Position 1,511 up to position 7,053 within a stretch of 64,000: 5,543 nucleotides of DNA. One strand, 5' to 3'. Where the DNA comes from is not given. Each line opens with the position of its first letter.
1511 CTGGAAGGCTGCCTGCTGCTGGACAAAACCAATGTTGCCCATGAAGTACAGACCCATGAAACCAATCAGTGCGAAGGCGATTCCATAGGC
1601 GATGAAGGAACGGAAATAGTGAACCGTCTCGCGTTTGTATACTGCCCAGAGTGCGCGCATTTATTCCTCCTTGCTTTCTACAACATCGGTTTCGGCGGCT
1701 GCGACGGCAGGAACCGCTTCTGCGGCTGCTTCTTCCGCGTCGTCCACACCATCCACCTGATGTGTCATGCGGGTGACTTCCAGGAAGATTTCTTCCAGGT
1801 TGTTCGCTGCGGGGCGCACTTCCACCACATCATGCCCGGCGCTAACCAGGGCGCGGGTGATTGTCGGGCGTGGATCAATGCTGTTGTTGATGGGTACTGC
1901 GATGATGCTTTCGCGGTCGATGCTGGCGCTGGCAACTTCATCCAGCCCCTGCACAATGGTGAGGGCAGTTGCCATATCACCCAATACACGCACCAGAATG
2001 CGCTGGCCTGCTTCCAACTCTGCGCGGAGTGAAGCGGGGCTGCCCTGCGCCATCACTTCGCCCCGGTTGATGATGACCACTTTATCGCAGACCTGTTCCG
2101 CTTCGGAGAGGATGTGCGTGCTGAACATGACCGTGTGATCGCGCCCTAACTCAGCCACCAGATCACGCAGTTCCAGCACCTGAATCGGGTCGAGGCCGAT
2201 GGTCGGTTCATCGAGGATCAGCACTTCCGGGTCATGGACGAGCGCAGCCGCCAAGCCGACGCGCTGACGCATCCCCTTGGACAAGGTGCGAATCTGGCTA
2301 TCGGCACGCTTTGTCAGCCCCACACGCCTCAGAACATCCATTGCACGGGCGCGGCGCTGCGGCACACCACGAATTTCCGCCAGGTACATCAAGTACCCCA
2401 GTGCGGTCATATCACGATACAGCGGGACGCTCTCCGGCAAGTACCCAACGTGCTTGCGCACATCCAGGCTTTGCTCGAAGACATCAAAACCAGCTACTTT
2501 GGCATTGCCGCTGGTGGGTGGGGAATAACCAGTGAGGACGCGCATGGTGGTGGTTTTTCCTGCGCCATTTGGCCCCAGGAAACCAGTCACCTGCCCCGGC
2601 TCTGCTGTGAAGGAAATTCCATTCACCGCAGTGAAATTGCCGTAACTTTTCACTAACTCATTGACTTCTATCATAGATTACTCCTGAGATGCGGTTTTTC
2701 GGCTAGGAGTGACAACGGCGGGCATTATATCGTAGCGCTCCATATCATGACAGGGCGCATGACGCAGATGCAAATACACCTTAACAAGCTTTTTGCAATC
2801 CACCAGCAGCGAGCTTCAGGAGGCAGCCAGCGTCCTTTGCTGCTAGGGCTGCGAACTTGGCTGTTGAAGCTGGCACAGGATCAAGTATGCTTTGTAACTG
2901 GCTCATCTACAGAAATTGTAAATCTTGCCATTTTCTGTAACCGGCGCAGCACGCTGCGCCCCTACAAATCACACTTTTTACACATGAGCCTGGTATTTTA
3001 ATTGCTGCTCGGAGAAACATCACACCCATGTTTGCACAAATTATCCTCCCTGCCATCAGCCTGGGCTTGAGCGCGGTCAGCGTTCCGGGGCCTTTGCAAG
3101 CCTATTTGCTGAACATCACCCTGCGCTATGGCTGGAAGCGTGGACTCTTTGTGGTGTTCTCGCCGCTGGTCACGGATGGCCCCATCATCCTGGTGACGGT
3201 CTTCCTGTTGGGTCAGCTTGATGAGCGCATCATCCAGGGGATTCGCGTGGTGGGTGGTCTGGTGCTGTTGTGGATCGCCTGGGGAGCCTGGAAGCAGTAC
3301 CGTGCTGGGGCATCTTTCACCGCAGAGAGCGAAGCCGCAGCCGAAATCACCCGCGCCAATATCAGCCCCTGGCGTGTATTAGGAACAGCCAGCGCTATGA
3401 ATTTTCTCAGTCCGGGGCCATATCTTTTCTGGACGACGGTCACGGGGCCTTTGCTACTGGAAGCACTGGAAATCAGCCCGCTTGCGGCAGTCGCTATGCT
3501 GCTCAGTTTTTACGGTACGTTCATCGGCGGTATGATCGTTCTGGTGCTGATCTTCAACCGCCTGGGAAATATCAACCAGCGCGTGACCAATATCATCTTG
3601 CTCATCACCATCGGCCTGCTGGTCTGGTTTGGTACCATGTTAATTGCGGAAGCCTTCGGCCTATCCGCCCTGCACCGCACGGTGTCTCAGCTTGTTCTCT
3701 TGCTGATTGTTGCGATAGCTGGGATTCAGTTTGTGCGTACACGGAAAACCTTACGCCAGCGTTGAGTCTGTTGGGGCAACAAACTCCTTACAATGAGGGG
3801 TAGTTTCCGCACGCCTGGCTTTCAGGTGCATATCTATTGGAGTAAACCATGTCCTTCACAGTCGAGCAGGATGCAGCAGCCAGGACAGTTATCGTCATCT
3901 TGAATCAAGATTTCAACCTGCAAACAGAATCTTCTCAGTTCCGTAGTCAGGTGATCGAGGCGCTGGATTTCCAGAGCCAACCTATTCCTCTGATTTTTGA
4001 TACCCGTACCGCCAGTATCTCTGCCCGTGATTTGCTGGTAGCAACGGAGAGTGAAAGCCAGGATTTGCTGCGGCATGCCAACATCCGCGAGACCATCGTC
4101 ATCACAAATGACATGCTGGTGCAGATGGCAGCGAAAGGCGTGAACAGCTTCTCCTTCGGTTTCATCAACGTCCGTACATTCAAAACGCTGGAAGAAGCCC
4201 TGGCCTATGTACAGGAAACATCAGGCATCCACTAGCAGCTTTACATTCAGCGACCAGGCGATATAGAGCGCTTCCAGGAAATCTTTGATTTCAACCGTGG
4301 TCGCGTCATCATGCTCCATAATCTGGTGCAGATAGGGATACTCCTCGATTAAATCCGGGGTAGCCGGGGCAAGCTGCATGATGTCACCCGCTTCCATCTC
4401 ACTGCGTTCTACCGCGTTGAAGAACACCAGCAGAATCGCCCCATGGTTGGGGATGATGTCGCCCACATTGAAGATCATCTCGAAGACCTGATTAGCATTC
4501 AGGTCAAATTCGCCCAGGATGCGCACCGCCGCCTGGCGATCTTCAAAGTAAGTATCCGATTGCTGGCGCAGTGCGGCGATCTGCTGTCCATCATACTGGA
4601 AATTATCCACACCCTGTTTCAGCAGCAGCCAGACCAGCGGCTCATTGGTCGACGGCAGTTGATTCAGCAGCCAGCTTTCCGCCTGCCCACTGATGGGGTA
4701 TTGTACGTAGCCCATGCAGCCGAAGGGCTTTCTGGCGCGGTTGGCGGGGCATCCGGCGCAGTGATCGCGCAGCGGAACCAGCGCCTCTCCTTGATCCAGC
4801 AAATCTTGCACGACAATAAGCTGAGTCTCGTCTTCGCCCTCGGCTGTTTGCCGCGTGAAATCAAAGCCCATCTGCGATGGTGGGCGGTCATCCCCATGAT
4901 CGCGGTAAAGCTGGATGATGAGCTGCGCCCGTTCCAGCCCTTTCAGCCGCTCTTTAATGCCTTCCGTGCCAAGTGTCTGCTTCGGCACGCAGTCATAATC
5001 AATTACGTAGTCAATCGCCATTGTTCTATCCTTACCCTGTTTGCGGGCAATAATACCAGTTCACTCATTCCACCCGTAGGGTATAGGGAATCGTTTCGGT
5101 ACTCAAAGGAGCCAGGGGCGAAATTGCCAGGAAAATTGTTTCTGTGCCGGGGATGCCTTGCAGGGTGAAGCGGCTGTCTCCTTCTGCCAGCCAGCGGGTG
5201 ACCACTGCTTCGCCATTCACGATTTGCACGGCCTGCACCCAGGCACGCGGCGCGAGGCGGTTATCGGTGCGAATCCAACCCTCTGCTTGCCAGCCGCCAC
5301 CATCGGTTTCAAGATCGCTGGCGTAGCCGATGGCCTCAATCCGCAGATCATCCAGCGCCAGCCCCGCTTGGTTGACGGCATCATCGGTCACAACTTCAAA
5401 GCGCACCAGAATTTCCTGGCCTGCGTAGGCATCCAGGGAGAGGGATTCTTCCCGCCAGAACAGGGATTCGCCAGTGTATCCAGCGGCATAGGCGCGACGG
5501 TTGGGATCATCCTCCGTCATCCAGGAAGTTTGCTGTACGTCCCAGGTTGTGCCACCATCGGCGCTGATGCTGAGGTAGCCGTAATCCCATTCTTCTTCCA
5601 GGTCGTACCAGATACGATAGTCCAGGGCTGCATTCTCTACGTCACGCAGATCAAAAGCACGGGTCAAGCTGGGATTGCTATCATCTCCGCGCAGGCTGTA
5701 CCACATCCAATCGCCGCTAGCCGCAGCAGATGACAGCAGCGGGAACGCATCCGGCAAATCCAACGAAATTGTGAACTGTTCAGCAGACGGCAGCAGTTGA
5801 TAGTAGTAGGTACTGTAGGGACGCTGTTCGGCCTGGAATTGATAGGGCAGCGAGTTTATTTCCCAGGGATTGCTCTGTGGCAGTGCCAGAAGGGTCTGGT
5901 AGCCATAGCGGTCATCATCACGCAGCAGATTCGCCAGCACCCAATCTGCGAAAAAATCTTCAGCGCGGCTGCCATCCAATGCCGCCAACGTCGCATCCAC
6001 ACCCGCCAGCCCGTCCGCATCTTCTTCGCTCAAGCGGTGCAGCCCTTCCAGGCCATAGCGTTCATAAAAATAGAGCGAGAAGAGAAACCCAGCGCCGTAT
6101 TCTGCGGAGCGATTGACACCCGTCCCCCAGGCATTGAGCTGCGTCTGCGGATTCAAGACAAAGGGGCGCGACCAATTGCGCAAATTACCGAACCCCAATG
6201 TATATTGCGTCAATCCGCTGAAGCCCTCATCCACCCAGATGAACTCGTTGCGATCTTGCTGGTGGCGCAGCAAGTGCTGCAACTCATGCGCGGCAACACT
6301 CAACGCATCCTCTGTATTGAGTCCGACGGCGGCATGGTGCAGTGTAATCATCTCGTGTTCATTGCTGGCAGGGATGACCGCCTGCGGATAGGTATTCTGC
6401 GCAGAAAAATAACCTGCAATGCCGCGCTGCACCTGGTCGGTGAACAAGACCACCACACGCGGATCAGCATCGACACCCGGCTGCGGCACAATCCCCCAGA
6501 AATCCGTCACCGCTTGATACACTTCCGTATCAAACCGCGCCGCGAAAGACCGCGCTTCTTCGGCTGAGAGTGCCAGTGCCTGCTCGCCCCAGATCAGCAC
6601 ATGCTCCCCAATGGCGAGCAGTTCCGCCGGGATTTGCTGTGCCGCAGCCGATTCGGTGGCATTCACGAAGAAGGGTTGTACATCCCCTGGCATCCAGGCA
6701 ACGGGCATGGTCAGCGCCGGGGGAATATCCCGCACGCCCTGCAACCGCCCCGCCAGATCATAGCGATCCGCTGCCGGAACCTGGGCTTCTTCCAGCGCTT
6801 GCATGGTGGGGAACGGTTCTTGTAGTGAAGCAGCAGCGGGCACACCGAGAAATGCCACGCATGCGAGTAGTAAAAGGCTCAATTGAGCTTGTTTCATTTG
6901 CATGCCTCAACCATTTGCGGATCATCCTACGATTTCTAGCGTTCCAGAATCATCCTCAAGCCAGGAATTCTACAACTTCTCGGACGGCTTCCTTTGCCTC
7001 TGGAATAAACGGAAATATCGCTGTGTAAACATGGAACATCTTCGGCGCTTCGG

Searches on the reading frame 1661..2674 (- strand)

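Call 20: search_protein_families(library=pfam, proteins=[window:1661-2674:-], max_evalue=0.001)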
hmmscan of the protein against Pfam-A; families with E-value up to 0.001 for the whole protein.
window:1661-2674:- (337 aa): 2 families
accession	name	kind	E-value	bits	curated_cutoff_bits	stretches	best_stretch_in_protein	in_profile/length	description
PF00005.33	ABC_tran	-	1.7e-31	110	25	1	18-158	2-136/137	ABC transporter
PF13304.12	AAA_21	-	9.7e-12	46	27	1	121-188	228-299/304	AAA domain, putative AbiEii toxin, Type IV TA system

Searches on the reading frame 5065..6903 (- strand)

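Call 20: search_protein_families(library=pfam, proteins=[window:5065-6903:-], max_evalue=0.001)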
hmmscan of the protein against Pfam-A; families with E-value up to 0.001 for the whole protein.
window:5065-6903:- (612 aa): 1 family
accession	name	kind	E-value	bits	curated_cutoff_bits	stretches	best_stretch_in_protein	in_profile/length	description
PF20773.4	InhA-like_MAM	-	1.4e-27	96.9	26.9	1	395-546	35-189/191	Immune inhibitor A-like, MAM domain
